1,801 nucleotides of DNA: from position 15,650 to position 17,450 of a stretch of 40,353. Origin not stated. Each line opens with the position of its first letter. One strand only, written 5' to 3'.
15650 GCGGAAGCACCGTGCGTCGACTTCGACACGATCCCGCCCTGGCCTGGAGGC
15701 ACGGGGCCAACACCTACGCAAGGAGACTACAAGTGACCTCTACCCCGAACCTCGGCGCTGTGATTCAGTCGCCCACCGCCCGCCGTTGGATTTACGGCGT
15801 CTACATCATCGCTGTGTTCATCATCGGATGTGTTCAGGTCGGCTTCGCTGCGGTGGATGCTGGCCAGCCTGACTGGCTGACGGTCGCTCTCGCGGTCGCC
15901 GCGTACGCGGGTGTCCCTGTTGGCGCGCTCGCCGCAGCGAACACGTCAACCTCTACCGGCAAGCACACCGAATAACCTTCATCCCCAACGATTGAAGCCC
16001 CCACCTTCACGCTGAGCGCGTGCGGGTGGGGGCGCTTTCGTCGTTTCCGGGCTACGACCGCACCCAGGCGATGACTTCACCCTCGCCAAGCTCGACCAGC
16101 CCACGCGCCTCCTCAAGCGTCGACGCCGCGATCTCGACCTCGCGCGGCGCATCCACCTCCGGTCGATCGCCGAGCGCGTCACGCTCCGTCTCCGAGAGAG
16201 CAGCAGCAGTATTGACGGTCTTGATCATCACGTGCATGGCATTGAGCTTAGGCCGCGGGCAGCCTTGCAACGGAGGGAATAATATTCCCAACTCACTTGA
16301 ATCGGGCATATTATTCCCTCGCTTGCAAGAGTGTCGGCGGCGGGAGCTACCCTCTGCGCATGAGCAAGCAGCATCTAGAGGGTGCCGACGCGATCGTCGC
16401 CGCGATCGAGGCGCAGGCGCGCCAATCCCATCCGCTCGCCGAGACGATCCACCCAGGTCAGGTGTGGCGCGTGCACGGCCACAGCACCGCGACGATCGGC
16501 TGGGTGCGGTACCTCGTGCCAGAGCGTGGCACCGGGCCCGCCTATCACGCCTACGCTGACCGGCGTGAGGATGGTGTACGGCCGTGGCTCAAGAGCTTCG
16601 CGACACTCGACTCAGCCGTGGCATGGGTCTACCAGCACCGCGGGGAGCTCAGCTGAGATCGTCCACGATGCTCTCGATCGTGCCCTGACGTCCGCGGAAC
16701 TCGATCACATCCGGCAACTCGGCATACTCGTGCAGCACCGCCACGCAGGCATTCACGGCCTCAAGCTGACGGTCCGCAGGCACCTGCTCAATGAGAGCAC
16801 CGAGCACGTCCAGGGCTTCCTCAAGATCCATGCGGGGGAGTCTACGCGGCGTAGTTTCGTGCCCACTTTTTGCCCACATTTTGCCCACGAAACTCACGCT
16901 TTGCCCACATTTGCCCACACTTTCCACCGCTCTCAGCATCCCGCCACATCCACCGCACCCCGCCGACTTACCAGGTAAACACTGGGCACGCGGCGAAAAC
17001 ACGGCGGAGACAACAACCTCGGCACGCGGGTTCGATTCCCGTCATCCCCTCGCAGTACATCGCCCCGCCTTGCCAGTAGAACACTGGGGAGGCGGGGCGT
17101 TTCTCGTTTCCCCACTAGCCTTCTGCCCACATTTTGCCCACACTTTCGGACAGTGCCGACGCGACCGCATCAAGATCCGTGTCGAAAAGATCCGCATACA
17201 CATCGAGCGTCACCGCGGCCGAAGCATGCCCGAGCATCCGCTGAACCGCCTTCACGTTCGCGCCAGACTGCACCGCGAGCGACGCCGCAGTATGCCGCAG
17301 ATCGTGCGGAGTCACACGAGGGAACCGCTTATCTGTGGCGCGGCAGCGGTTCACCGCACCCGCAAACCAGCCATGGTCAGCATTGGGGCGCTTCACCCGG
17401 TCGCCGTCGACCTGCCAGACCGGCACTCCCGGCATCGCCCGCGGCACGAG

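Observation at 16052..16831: Three-gene accessory cassette in the prophage 'moron/defence' slot between lysis genes and attP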

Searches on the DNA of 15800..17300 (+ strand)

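Call 4: search_dna_similar(query=window:15900-17200:+, collection=phages, mode=near, max_rows=30)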
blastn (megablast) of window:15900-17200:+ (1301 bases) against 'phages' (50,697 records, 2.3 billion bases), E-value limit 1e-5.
No match.

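Call 82: search_rna_families(source=window, start=15800, end=17300, threshold=evalue, max_evalue=1)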
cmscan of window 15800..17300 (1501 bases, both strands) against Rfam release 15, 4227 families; matches with E-value up to 1: 3.
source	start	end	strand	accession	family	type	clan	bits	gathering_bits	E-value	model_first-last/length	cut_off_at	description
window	16269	16320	-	RF04344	Plastid-psbA-3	Cis-reg;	CL00153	28.3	48.4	0.011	1-57/57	no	Plastid-psbA-3 3UTR RNA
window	17061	17098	-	RF00144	mir-199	Gene; miRNA;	-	17.7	60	0.73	1-80/80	no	mir-199 microRNA precursor family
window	16811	16968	-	RF00226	IRES_n-myc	Cis-reg; IRES;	-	10.5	40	0.8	1-322/322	no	n-myc internal ribosome entry site (IRES)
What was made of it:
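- Tried and rejected: An Rfam scan of 15800-17300 found nothing near any gathering score (call 82).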

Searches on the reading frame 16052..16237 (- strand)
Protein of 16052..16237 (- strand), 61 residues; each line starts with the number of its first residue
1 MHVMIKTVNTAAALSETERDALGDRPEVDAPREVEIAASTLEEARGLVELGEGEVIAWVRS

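Call 5: search_protein_families(library=pfam, proteins=[window:16052-16237:-], max_evalue=1)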
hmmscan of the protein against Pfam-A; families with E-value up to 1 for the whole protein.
window:16052-16237:- (61 aa): 0 families

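Call 6: search_protein_families(library=phrogs, proteins=[window:16052-16237:-], max_evalue=1)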
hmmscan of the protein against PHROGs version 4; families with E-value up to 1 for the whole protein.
window:16052-16237:- (61 aa): 0 families

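Call 24: find_homologous_proteins(query=window:16052-16237:-, max_evalue=0.1)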
Query window:16052-16237:- (61 aa): 2 proteins with E <= 0.1 among 3 candidates.
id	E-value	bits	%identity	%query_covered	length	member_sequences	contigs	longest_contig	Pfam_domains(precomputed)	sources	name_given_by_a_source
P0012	4.5e-30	119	100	100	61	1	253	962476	-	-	-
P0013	2.3e-14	70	68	97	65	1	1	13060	-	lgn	-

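Call 34: find_encoding_contigs(protein=P0013, flank=8000, max_places=3)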
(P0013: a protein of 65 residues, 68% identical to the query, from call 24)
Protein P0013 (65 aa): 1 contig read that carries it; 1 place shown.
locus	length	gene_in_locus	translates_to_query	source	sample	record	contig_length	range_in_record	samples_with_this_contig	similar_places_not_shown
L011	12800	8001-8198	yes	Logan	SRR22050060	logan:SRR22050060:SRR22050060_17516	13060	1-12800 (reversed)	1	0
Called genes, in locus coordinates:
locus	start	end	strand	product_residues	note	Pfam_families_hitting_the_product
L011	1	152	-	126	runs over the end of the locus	-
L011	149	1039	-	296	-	PF03837:RecT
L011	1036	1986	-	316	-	PF09588:YqaJ (weak)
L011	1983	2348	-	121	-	-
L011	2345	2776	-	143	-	-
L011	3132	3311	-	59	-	-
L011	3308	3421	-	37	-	-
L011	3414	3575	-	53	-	-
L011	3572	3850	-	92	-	-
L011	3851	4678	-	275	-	-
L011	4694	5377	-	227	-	-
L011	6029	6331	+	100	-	PF13443:HTH_26 (weak), PF01381:HTH_3 (weak)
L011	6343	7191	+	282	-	PF00589:Phage_integrase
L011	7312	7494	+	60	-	-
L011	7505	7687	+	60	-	-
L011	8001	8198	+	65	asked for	-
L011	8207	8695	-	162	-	PF00583:Acetyltransf_1, PF13508:Acetyltransf_7, PF13673:Acetyltransf_10 (weak), PF08445:FR47 (weak)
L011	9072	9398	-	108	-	-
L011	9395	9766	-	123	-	-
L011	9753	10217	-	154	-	-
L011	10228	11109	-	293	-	PF01510:Amidase_2, PF01471:PG_binding_1 (faint)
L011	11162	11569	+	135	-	-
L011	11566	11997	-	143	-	PF01471:PG_binding_1 (faint)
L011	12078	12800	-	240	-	?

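Call 54: search_protein_families(library=padloc, proteins=[window:16052-16237:-], max_evalue=1)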
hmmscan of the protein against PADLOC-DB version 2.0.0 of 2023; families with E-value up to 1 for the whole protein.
window:16052-16237:- (61 aa): 0 families
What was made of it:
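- On Prophage-mediated defence system (actinobacteriophage type): PADLOC gave nothing significant (call 54).
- Closest known: Prophage-mediated defence loci of actinobacteriophages. Different: No homology to those proteins or to any PADLOC model (call 54).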

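Call 55: search_protein_families(library=ncbifam, proteins=[window:16052-16237:-], max_evalue=1)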
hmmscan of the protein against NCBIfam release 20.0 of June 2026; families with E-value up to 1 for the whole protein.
window:16052-16237:- (61 aa): 1 family
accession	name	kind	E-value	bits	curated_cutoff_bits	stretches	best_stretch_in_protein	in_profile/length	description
NF003282.1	PRK04282.1-1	equivalog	0.013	14.5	280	1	3-60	3-62/267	exosome complex protein Rrp42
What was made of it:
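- On Type II toxin-antitoxin system: No hit reaches significance in Pfam, NCBIfam or PADLOC (calls 5, 54, 55).
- No toxin or antitoxin family hit was found (calls 5, 54, 55).
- Tried and rejected: Pfam, PHROGs, PADLOC and NCBIfam gave no significant hit for A, B, C or the neighbouring gene D (calls 5, 6, 54, 55).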

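Call 92: search_dna_similar(query=window:16052-16237:-, collection=phages, mode=protein, max_evalue=1, max_rows=10)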
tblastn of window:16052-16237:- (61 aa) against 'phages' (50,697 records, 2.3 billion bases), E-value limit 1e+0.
No match.
